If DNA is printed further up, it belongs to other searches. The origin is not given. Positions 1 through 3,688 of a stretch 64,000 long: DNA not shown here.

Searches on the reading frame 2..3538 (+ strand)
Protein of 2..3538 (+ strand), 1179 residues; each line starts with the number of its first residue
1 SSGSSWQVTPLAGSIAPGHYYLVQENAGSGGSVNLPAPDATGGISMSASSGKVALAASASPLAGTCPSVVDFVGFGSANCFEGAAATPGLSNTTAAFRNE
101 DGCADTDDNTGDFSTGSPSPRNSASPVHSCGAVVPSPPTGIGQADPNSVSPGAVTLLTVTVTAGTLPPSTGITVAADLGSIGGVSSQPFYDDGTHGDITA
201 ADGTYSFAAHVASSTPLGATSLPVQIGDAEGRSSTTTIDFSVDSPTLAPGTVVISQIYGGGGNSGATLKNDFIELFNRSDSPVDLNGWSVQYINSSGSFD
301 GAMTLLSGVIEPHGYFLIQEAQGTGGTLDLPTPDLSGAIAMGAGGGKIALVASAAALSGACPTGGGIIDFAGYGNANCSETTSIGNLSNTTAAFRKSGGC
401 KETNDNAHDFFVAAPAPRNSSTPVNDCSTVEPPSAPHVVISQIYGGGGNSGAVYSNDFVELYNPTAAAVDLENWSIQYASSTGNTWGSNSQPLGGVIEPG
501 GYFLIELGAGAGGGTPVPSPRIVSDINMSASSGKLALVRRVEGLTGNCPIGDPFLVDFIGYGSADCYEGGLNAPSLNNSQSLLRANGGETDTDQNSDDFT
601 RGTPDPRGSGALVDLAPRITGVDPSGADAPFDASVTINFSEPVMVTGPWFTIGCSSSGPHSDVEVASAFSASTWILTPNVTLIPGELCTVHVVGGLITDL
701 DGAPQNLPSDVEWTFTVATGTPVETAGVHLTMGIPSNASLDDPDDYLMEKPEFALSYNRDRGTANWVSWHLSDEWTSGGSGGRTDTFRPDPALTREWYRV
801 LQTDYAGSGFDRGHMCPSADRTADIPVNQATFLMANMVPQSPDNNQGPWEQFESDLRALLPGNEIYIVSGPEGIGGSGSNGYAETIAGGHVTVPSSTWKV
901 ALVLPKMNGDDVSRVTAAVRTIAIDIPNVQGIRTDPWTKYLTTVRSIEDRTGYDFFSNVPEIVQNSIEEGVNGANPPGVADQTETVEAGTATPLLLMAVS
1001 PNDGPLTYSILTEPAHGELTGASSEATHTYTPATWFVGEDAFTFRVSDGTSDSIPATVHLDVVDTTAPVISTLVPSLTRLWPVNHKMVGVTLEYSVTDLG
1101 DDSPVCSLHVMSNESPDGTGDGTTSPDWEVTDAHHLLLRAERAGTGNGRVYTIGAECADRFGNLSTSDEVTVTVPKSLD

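Call 11: search_protein_families(library=ncbifam, proteins=[window:2-3538:+], max_evalue=0.00001)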
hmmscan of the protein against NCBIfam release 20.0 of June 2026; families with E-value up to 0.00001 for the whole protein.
window:2-3538:+ (1179 aa): 1 family
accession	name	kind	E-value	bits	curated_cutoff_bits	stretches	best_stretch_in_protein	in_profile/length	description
NF012211.1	tand_rpt_95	domain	1.5e-11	44.1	90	1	1006-1064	27-86/98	tandem-95 repeat protein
